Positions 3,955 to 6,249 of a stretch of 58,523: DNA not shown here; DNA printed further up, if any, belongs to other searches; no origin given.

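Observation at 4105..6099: Exosortase fused to a cytoplasmic nucleotidyltransferase/LbH domain: possible nucleotide-sugar-gated protein sorting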

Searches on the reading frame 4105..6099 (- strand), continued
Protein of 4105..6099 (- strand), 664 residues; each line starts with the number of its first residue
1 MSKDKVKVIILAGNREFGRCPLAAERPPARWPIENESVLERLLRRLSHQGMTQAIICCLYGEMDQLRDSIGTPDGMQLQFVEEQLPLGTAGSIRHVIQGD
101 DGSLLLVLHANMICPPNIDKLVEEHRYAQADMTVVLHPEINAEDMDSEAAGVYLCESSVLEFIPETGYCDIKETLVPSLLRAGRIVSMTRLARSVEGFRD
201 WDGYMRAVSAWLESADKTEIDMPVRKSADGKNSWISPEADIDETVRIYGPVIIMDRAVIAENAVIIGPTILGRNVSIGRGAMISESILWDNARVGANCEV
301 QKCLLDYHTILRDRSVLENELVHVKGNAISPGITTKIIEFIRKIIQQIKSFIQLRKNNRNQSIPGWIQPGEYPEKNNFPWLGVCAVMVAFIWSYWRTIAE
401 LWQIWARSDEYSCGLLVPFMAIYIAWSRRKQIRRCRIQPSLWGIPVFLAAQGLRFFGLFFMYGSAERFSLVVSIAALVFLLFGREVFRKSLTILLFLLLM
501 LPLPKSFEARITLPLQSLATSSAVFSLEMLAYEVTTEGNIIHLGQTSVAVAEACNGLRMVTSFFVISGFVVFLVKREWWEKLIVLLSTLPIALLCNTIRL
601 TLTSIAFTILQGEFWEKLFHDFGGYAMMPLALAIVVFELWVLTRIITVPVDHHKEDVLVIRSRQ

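Call 41: find_related_loci(query=A1, collection=genome_contigs, flank=10000)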
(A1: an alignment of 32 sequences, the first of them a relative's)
Query A1 (664 aa) in genome_contigs; peptide patterns used: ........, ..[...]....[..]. (x = any residue, [..] = any of these).
466 stretches matched a pattern; 381 encode a relative of the query (tblastn E <= 1e-3); the best 80 are kept; 80 distinct loci.
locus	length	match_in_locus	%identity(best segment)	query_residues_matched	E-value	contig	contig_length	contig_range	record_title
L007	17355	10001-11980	62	3-663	0e+0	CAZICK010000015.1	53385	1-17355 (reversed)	MAG TPA_asm: uncultured Pirellulales bacterium isolate binchicken_co234_319 genome assembly, contig: NODE_173_length_533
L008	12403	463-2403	52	2-653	0e+0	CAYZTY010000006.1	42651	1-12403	MAG TPA_asm: uncultured Pirellulales bacterium isolate binchicken_co89_144 genome assembly, contig: NODE_1162_length_426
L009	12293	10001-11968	50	2-664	0e+0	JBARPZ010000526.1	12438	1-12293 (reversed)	MAG: Sedimentisphaerales bacterium isolate MFD13424_ilm_asm_bin26 k127_331503, whole genome shotgun sequence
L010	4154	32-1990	51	3-660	0e+0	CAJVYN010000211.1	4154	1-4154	TPA_asm: uncultured bacterium isolate DRR093003_bin.2_MetaBAT_v2.12.1_MAG genome assembly, contig: NODE_2887_length_4154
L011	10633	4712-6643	52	2-649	0e+0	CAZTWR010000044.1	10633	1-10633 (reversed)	MAG TPA_asm: uncultured Pirellulales bacterium isolate SRP214966_co5_400 genome assembly, contig: NODE_6100_length_10633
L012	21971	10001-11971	50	1-664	0e+0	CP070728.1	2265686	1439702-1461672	MAG: Planctomycetota bacterium isolate bin43 chromosome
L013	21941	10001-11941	49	1-651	0e+0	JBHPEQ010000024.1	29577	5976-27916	Planctomycetota bacterium isolate SAG AM-311-F19 NODE_24_length_29577_cov_27.964670, whole genome shotgun sequence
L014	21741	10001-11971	50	1-663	0e+0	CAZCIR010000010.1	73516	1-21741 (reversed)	MAG TPA_asm: uncultured Pirellulales bacterium isolate binchicken_co34_225 genome assembly, contig: NODE_396_length_7351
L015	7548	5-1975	50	1-664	0e+0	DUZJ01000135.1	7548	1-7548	MAG TPA_asm: Planctomycetota bacterium isolate MAG_11118_pl_115 Ga0114922_10012993, whole genome shotgun sequence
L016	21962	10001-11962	51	1-661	0e+0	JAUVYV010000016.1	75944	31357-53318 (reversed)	MAG: Phycisphaerales bacterium isolate CSMAG_1251 CSMAG_1251_k141_3021_length_75944_cov_51.1059, whole genome shotgun se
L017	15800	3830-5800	51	1-663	0e+0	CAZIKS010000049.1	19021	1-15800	MAG TPA_asm: uncultured Pirellulales bacterium isolate SRP068000_co4_338 genome assembly, contig: NODE_3096_length_19021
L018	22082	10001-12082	49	2-661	0e+0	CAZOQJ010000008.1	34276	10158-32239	MAG TPA_asm: uncultured Pirellulales bacterium isolate binchicken_co196_100 genome assembly, contig: NODE_1411_length_34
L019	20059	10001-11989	50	1-661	0e+0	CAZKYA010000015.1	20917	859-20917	MAG TPA_asm: uncultured Pirellulales bacterium isolate binchicken_co33_469 genome assembly, contig: NODE_2609_length_209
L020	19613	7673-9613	49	1-651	0e+0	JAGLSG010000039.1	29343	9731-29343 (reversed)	MAG: Planctomycetota bacterium isolate RS_9_45 ROV157_9.bin.45.fa_39, whole genome shotgun sequence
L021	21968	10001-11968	49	1-661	0e+0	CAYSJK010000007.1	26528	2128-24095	MAG TPA_asm: uncultured Pirellulales bacterium isolate binchicken_co196_472 genome assembly, contig: NODE_2149_length_26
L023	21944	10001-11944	50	2-653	0e+0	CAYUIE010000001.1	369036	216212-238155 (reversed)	MAG TPA_asm: uncultured Pirellulales bacterium isolate binchicken_co100_297 genome assembly, contig: NODE_3_length_36903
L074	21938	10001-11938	47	4-662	0e+0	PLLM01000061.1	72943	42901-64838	MAG: Phycisphaerales bacterium isolate fen_1362 73.20120800_E3X.35_contig_927, whole genome shotgun sequence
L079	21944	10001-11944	47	1-662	0e+0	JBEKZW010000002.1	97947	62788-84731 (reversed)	MAG: Sedimentisphaerales bacterium isolate SPRUCE 79 SPRUCE_79_2, whole genome shotgun sequence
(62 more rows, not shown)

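Call 53: search_protein_families(library=ncbifam, proteins=[L013:21143-21853:+, L023:5061-5762:+, L074:21216-21854:+, L079:21323-21931:+], max_evalue=1)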
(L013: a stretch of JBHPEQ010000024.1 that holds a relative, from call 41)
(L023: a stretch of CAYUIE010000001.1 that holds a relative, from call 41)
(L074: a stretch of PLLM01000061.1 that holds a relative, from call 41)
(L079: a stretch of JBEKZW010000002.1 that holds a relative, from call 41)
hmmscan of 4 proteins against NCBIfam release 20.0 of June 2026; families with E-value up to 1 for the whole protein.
L013:21143-21853:+ (236 aa): 5 families
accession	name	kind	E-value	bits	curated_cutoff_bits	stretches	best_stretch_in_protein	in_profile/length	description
NF038129.1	PEP_NF038129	equivalog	0.0046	16.8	65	1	167-234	124-194/194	NF038129 family PEP-CTERM protein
NF033554.9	floc_PepA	equivalog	0.0065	16.3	80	1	170-234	199-260/261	flocculation-associated PEP-CTERM protein PepA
NF041538.1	PEP_EDSA_1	subfamily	0.021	14.5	100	1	211-234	284-307/307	EDSAP-1 family PEP-CTERM protein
NF038124.1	PEP_CTERM_TLD_A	exception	0.026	14.1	100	0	209-234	209-234/235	PEP_CTERM-anchored TLD domain-containing protein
TIGR03901.2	MYXO-CTERM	domain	0.087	13.2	20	1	213-234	15-33/34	MYXO-CTERM sorting domain-containing protein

L023:5061-5762:+ (233 aa): 5 families
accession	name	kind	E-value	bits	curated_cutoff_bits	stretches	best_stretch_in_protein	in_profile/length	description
NF038126.1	PEP_CTERM_FxDxF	subfamily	2.4e-05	24.6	50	1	165-231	97-165/165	FxDxF family PEP-CTERM protein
NF038129.1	PEP_NF038129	equivalog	0.0042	17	65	1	199-231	167-194/194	NF038129 family PEP-CTERM protein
TIGR02595.1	PEP_CTERM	domain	0.067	14.1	16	1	208-231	1-24/24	PEP-CTERM sorting domain-containing protein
NF033947.0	PEP-cistern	hypoth_equivalog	0.14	11.8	60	1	188-230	155-195/195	cistern family PEP-CTERM protein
NF038119.1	PEP_CTERM_MHFG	equivalog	0.25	11.6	100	1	192-231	220-259/260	MHFG family PEP-CTERM protein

L074:21216-21854:+ (212 aa): 1 family
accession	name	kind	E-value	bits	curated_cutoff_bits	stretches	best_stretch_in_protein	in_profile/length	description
NF038129.1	PEP_NF038129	equivalog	0.0002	21.3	65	1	83-209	70-193/194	NF038129 family PEP-CTERM protein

L079:21323-21931:+ (202 aa): 6 families
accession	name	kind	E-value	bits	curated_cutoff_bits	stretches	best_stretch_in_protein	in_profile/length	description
NF041538.1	PEP_EDSA_1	subfamily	0.00019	21.2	100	1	154-200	262-307/307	EDSAP-1 family PEP-CTERM protein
NF038129.1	PEP_NF038129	equivalog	0.00058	19.8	65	1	151-200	142-194/194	NF038129 family PEP-CTERM protein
NF038125.1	PEP_CTERM_THxN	subfamily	0.0014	18.2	85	1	165-200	212-246/246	THxN family PEP-CTERM protein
NF038120.1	PEP_CTERM_QFxxD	subfamily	0.0024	17.8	80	1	161-200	183-214/215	NF038120 family PEP-CTERM protein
NF033947.0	PEP-cistern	hypoth_equivalog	0.0042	16.9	60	1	170-199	166-195/195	cistern family PEP-CTERM protein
NF041927.1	Xrt_dep_XDP1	equivalog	0.0072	16.3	125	1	166-200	206-242/242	exosortase-dependent surface protein XDP1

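Call 88: search_protein_families(library=ncbifam, proteins=[L001:16152-20324:+, L001:20326-20727:+], max_evalue=0.001)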
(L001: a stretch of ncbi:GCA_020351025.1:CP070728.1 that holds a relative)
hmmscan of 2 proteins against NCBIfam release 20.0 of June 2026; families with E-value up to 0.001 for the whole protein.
L001:16152-20324:+ (1390 aa): 26 families (the best 25 are shown)
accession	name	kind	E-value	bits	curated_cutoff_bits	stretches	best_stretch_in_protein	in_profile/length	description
TIGR02917.1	PEP_TPR_lipo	equivalog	7.6e-88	295.4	312.2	6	673-1210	264-790/899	XrtA/PEP-CTERM system TPR-repeat protein PrsT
NF040959.1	MamA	equivalog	8.5e-64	214.8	200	5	1215-1365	58-203/204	magnetosome protein MamA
TIGR02521.1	type_IV_pilW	equivalog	8e-39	133.6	154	3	1207-1325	45-163/234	type IV pilus biogenesis/stability protein PilW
NF033920.0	C39_PA2778_fam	equivalog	2.1e-30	106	150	1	1188-1293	150-254/255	PA2778 family cysteine peptidase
NF052415.1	T3SS_chap_SctY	equivalog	2.7e-29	101.8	70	1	808-901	4-101/106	type III secretion apparatus assembly chaperone SctY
TIGR02552.1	LcrH_SycD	equivalog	1.7e-20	73.1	104.8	0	1304-1366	59-117/136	SycD/LcrH family type III secretion system chaperone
NF008757.0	PRK11788.1-5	equivalog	1.8e-20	73.5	363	1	1068-1262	51-248/388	lipopolysaccharide assembly protein LapB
NF052400.1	M48_BAM_BepA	equivalog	1.6e-18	66.8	570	2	777-940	272-438/483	beta-barrel assembly-enhancing protease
TIGR00540.1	TPR_hemY_coli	hypoth_equivalog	2.5e-17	62.7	142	1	969-1252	138-383/385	heme biosynthesis-associated TPR protein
TIGR03939.1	PGA_TPR_OMP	equivalog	3.7e-17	61.8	366.65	1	1093-1294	317-494/800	poly-beta-1,6 N-acetyl-D-glucosamine export porin PgaA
NF033762.1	social_mot_Tgl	equivalog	1.4e-15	57.4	225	1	1213-1360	51-195/252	social motility TPR repeat lipoprotein Tgl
NF047371.1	FlcA_CTERM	equivalog_domain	1.8e-15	56.4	300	1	715-940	162-376/646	periplasmic flagellar collar protein FlcA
NF047558.1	TPR_END_plus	domain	4.1e-15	55.5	32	0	1338-1367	2-31/56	TPR end-of-group domain-containing protein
NF033758.1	gliding_GltE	equivalog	9.8e-15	54.4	225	1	1215-1295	107-186/411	adventurous gliding motility TPR repeat lipoprotein GltE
NF008756.0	PRK11788.1-4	equivalog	1.1e-13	51.1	474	1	1078-1265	61-251/389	lipopolysaccharide assembly protein LapB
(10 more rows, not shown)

L001:20326-20727:+ (133 aa): 19 families
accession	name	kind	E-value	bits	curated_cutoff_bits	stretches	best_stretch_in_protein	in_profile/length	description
NF052366.1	photon_PedR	equivalog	1.1e-11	44.7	120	1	44-97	2-55/74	photosynthetic electron transport-dependent transcriptional regulator PedR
NF003420.0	PRK04841.1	equivalog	3.5e-09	35.2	537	1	45-92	839-886/903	HTH-type transcriptional regulator MalT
NF041830.1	RR_TF_ErdR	exception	7.2e-09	35.7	390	1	34-102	140-207/213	response regulator transcription factor ErdR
TIGR03020.2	EpsA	equivalog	9.4e-09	35.3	170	1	41-93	187-239/247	XrtB/PEP-CTERM-associated transcriptional regulator EpsA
NF007708.0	PRK10403.1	equivalog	1.2e-08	34.6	343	1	45-102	154-211/215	nitrate/nitrite response regulator protein NarP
NF011896.0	PRK15369.1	equivalog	1.4e-08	34.6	242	1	44-97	149-201/211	two component system response regulator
NF007935.0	PRK10651.1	equivalog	1.7e-08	33.9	250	1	40-93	151-204/216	two-component system response regulator NarL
NF047785.1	respo_reg_MadR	equivalog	3e-08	33.3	300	1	43-92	147-196/209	MadR family response regulator transcription factor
NF007505.1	PRK10100.1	equivalog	1.1e-07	31.7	250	1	34-92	134-192/204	biofilm master transcriptional regulator CsgD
NF052445.1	RespRegMctR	equivalog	1.7e-07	30.9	300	1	42-93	142-193/205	two-component system response regulator MctR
NF041232.1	BagY_FevT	exception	1.2e-06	27.7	700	1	39-100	291-352/367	LuxR family transcriptional regulator BagY/FevT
NF006900.1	PRK09390.1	equivalog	1.6e-05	24.6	255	1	39-99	137-196/203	response regulator FixJ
NF007403.0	PRK09935.1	equivalog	1.9e-05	24.3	271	1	43-94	148-199/210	fimbria biosynthesis transcriptional regulator FimZ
TIGR03541.1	reg_near_HchA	equivalog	2.1e-05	24.1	215.6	1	44-91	171-218/232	PA1136 family autoinducer-binding transcriptional regulator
NF007685.0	PRK10360.1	equivalog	3e-05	23.9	258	1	46-101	139-194/196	response regulator transcription factor UhpA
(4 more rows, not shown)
